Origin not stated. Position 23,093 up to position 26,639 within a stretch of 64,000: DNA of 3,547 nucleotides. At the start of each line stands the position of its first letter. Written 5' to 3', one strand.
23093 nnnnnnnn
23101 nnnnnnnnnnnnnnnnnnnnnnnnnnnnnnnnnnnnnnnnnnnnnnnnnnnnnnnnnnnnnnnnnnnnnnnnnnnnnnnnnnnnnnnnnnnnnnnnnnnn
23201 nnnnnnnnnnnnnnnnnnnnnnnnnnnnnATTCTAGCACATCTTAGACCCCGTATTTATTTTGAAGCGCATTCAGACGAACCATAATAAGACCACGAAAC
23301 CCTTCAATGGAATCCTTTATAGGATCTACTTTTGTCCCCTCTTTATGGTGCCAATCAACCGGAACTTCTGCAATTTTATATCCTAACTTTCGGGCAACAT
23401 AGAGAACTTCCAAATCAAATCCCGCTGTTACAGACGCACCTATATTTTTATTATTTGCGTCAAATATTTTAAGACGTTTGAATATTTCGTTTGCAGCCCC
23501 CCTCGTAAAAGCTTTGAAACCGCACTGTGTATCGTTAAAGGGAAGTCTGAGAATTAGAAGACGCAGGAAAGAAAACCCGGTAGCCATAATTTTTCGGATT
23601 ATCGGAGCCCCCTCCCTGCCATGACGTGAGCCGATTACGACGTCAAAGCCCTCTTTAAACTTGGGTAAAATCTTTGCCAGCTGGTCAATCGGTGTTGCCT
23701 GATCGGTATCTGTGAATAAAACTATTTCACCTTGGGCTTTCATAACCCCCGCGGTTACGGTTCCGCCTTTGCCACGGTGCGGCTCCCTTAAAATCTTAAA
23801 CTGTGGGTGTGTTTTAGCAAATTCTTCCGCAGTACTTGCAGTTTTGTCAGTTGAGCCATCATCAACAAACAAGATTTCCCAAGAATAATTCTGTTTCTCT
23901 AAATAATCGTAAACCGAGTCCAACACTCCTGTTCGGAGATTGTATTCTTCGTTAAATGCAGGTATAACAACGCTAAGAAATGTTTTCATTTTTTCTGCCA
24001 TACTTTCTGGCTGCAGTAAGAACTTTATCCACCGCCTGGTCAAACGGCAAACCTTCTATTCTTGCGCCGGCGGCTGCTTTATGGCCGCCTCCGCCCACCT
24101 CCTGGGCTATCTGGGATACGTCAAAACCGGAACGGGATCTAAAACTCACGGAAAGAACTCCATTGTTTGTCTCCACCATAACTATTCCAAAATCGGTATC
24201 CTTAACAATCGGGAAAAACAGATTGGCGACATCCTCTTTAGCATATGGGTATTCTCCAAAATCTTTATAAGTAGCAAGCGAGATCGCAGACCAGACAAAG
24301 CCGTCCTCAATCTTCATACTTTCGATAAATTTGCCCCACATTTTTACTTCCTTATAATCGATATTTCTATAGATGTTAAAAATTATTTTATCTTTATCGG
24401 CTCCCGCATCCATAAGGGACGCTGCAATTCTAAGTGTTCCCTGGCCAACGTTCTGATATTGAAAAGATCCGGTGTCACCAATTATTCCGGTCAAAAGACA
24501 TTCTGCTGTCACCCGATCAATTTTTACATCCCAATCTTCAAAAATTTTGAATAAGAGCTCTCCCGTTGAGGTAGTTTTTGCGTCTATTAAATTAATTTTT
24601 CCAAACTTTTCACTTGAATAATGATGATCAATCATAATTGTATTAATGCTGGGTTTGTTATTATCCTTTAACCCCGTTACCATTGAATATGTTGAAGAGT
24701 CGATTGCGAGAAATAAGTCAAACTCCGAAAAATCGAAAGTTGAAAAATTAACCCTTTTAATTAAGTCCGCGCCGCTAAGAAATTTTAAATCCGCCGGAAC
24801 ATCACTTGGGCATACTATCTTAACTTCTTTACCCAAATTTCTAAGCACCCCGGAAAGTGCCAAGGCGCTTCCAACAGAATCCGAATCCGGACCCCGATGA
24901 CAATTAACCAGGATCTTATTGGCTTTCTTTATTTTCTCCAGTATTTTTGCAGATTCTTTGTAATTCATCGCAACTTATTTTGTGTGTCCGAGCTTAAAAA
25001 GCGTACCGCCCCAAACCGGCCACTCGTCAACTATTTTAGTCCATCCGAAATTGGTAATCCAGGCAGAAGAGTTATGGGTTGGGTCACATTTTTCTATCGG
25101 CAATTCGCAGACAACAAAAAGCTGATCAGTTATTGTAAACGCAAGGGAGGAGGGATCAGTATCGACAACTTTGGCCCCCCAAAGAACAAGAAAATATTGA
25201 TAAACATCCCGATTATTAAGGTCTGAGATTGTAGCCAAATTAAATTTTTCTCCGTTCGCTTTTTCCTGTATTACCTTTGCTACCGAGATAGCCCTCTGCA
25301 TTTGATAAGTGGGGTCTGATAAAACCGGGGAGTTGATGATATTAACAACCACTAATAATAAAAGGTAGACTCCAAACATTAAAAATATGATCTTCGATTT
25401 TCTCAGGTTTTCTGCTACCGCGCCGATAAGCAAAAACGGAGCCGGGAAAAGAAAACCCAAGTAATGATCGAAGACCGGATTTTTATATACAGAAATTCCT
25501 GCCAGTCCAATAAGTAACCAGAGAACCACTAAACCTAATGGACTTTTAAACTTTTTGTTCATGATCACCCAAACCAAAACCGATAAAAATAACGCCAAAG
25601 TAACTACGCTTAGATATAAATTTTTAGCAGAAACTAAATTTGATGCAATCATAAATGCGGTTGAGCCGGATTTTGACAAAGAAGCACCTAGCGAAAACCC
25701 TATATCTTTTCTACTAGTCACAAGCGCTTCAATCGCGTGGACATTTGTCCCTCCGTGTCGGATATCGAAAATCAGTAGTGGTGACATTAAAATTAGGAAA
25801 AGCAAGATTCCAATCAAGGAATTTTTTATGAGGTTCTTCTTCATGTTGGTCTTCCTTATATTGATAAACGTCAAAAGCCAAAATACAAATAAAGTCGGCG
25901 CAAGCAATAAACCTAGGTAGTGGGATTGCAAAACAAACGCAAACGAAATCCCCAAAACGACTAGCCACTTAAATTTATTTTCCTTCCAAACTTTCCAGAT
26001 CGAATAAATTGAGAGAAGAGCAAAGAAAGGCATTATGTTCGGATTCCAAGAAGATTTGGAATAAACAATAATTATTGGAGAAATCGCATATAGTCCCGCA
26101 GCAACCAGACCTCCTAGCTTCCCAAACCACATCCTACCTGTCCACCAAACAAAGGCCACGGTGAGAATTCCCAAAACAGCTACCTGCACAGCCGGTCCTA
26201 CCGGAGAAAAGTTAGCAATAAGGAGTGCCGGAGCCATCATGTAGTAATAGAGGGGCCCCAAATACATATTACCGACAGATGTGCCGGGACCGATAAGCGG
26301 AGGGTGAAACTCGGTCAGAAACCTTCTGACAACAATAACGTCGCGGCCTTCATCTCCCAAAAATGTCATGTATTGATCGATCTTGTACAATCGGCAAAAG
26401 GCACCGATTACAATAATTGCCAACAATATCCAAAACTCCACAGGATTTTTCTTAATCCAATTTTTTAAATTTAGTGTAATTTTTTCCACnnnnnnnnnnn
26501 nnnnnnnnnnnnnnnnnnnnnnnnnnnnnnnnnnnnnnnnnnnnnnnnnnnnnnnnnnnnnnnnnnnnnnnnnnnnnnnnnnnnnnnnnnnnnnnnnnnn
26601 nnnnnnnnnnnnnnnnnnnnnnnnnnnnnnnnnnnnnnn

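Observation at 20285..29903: Three polyprenyl-phosphate sugar synthases interleaved with ArnT/Pmt-like GT-C genes, one fused to GtrA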

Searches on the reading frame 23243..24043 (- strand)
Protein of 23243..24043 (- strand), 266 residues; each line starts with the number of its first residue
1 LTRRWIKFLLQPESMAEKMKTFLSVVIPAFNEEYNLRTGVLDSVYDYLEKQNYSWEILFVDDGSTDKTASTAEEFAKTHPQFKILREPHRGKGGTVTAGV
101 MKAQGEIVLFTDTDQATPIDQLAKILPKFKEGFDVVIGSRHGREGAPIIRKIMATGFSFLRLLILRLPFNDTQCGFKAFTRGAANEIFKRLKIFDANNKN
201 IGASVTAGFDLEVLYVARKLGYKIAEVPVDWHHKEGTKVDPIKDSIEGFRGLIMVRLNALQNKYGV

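Call 4: search_protein_families(library=pfam, proteins=[window:23243-24043:-], max_evalue=0.01)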
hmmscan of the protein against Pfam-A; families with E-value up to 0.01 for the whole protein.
window:23243-24043:- (266 aa): 3 families
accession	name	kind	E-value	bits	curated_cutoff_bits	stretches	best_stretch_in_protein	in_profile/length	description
PF00535.33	Glycos_transf_2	-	1.7e-28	100.1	23.3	1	24-188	1-168/168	Glycosyl transferase family 2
PF10111.15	Glyco_tranf_2_2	-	5e-08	33.2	27.3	1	24-126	1-103/276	Glycosyltransferase like family 2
PF13641.12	Glyco_tranf_2_3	-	3.4e-06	27.7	27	1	23-147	3-130/230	Glycosyltransferase like family 2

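Call 6: search_protein_families(library=ncbifam, proteins=[window:23243-23998:-], max_evalue=0.01)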
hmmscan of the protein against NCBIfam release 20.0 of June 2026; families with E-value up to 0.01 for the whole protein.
window:23243-23998:- (251 aa): 22 families
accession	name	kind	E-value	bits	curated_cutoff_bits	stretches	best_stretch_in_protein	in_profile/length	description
NF047588.1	GlcsyltransPgfSStrep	equivalog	1.6e-23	83.4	500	1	8-186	3-180/308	glycosyltransferase PgfS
NF041391.1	DPhHxTase_Halo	equivalog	1.2e-17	63.6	375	1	17-240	6-208/213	dolichyl-phosphate hexose transferase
NF007986.1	PRK10714.1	equivalog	6.7e-15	54.9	529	1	8-140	8-140/316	undecaprenyl-phosphate 4-deoxy-4-formamido-L-arabinose transferase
NF010496.0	PRK13915.1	equivalog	2.3e-14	53.2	262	1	2-107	27-134/307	glucosyl-3-phosphoglycerate synthase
NF007482.0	PRK10073.1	equivalog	2.8e-14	52.9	423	1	4-101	4-97/334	glycosyltransferase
TIGR03937.1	PgaC_IcaA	equivalog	3.6e-14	52.5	422.3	1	6-143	45-181/407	poly-beta-1,6-N-acetyl-D-glucosamine synthase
NF041875.1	EPS_EpsD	equivalog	1.1e-13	51.3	370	1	8-121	1-111/325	exopolysaccharide biosynthesis glycosyltransferase EpsD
NF038302.1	EPS_HpsE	equivalog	2.8e-13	49.5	300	1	8-103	3-100/307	hormogonium polysaccharide biosynthesis glycosyltransferase HpsE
TIGR04182.1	glyco_TIGR04182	equivalog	8.8e-13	48.3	325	1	9-234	3-211/293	S-layer glycoprotein N-glycosyltransferase AglJ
TIGR04283.1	glyco_like_mftF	equivalog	1.5e-12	47.6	182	1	8-114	1-97/221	TIGR04283 family arsenosugar biosynthesis glycosyltransferase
NF050050.1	ProtGlycPglI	equivalog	1.2e-10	41.2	500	1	6-124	2-118/306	GalNAc(5)-diNAcBac-PP-undecaprenol beta-1,3-glucosyltransferase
NF058614.1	PPMAGASynPpgS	equivalog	1.2e-10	41.2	370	1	10-172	4-165/226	polyprenyl-phospho-N-acetylgalactosaminyl synthase PpgS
TIGR03965.1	mycofact_glyco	equivalog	3.8e-10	39.2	280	1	8-117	76-182/467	mycofactocin biosynthesis glycosyltransferase MftF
NF047683.1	TeichurnBiosyTuaG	equivalog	6.6e-08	32.5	400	1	4-111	4-108/252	teichuronic acid biosynthesis protein TuaG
TIGR04242.1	nodulat_NodC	equivalog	1.3e-07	31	550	1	8-116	50-158/395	chitooligosaccharide synthase NodC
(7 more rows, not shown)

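Call 9: search_solved_structures(query=window:23243-23998:-, max_evalue=0.001)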
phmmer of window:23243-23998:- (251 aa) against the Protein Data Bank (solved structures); distinct sequences matched with E-value up to 0.001: 30.
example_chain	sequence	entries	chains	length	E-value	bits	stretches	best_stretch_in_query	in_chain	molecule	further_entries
5eke_A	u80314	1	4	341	5.5e-16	61.8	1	8-170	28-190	Uncharacterized glycosyltransferase sll0501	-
5ekp_C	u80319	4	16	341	5.5e-16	61.8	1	8-170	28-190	Uncharacterized glycosyltransferase sll0501 | Glycosyltransferase sll0501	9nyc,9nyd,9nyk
9nye_A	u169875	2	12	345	5.7e-16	61.7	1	8-170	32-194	Glycosyltransferase sll0501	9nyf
5mlz_A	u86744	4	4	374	1.1e-15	60.8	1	8-163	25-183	Dolichol monophosphate mannose synthase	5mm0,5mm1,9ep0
9bhc_C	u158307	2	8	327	4.9e-14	55.4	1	8-167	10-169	Undecaprenyl-phosphate 4-deoxy-4-formamido-L-arabinose transferase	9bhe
8vxh_A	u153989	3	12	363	6.4e-14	55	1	8-167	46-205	Undecaprenyl-phosphate 4-deoxy-4-formamido-L-arabinose transferase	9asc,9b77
9hwj_A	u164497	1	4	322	1.1e-11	47.7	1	8-165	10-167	Undecaprenyl-phosphate 4-deoxy-4-formamido-L-arabinose transferase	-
5hea_A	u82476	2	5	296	5.2e-10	42.2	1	7-101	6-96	Putative glycosyltransferase (GalT1)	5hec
6yv7_B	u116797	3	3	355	3.1e-09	39.7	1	8-108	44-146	Glycosyl transferase, family 2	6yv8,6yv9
6yv7_A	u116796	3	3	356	3.2e-09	39.6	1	8-108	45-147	Glycosyl transferase, family 2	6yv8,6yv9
8bz4_A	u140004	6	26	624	2.7e-08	36.6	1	6-124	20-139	Glycosyltransferase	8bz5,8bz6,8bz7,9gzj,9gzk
8bz8_A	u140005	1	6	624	2.7e-08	36.6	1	6-124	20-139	Glycosyltransferase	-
9omm_A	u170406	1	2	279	8.7e-08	34.9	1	8-123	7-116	Glycosyltransferase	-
9omh_A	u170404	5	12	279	8.7e-08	34.9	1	8-123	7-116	Glycosyltransferase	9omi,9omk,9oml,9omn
9omj_A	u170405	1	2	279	9.2e-08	34.9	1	8-123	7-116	Glycosyltransferase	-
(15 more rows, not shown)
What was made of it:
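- GT2a is best with GtrB and DPMS (call 9). All family scores are far below the curated cutoffs, and GT2a also hits glucosyl-3-phosphoglycerate synthase and PgaC over its N-terminal half (calls 6, 9).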

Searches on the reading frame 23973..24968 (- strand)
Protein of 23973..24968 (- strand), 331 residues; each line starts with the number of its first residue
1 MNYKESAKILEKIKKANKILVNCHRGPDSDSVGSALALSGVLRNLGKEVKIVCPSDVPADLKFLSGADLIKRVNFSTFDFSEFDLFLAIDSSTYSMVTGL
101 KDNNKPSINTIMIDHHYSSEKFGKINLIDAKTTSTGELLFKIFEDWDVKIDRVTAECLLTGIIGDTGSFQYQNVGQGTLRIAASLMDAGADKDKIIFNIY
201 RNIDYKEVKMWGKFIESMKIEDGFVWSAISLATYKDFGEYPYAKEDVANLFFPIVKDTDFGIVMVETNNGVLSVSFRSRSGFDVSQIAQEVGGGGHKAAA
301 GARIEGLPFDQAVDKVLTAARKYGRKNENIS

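Call 4: search_protein_families(library=pfam, proteins=[window:23973-24968:-], max_evalue=0.01)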
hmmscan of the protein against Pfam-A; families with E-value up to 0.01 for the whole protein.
window:23973-24968:- (331 aa): 2 families
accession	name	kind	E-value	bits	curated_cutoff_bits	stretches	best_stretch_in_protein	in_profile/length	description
PF01368.27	DHH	-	2.4e-17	63.8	28.1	1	18-162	1-125/125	DHH family, N-terminal domain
PF02272.25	DHHA1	-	9.4e-11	42.5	25.9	1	262-322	35-98/102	DHHA1 domain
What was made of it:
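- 23973..24968 (-): DHH/DHHA1 phosphoesterase (NrnA-like) embedded in the operon. Probably not part of the glycosylation chemistry. Pfam DHH plus DHHA1 (call 4).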

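Call 57: search_protein_families(library=ncbifam, proteins=[window:23973-24968:-], max_evalue=0.00001)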
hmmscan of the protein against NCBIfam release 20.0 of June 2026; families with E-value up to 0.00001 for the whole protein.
window:23973-24968:- (331 aa): 7 families
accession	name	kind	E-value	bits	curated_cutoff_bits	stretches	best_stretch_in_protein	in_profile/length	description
NF053633.1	OlncasPapPhNrnA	equivalog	1.8e-30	106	350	1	5-317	5-308/317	bifunctional oligoribonuclease/PAP phosphatase NrnA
NF011110.0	PRK14538.1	equivalog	1.7e-17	62.8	707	1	105-316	467-674/838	putative bifunctional signaling protein/50S ribosomal protein L9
NF041569.1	A-tRNAntase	equivalog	3e-09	35.7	1440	1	76-312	58-293/880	A-adding tRNA nucleotidyltransferase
NF003877.0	PRK05427.1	equivalog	1.4e-08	34.5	283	1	17-174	2-157/308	manganese-dependent inorganic pyrophosphatase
NF011445.0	PRK14869.2-1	equivalog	1.5e-06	27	483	0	17-49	3-35/548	putative manganese-dependent inorganic diphosphatase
NF011443.0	PRK14869.1-5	equivalog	1.7e-06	26.8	335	0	112-185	331-406/546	putative manganese-dependent inorganic diphosphatase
TIGR00644.1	recJ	equivalog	2.9e-06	25.9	396.9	0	8-126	46-154/546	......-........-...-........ exonuclease RecJ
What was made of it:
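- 23973..24968 (-): NCBIfam NrnA, 106 bits, below its 350-bit cutoff (call 57).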

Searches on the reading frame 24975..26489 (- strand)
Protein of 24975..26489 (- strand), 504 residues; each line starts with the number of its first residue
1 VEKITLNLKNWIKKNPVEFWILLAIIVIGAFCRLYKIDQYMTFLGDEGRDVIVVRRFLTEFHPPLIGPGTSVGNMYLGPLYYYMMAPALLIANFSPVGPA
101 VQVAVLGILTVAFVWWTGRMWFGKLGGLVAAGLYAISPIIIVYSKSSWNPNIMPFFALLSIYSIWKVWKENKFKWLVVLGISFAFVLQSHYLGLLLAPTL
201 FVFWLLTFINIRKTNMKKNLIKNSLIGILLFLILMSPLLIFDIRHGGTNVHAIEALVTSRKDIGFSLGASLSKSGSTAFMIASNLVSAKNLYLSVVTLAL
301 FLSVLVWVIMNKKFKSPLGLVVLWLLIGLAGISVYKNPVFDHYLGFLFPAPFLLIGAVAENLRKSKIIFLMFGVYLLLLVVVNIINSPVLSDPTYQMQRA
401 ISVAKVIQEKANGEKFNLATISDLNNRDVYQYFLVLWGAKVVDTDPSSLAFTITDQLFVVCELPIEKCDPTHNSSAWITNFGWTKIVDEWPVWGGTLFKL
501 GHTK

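Call 4: search_protein_families(library=pfam, proteins=[window:24975-26489:-], max_evalue=0.01)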
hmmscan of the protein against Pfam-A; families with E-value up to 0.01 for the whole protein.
window:24975-26489:- (504 aa): 1 family
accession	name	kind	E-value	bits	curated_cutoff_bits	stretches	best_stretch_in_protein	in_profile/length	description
PF13231.12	PMT_2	-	9.4e-14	52.4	26.1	1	79-240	4-159/160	Dolichyl-phosphate-mannose-protein mannosyltransferase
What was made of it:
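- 24975..26489 (-): PMT_2 (GT39/GT83-like) GT-C transferase, 504 aa, with a GDEGRD motif after TM1. Pfam PMT_2, 52.4 bits (call 4).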

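Call 6: search_protein_families(library=ncbifam, proteins=[window:24975-26489:-], max_evalue=0.01)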
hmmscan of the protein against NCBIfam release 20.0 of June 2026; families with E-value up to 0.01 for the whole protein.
window:24975-26489:- (504 aa): 1 family
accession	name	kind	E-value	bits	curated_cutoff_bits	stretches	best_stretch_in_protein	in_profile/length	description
TIGR03663.1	TIGR03663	subfamily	4.8e-07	29.2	126.25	1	72-221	46-195/435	flippase activity-associated protein Agl23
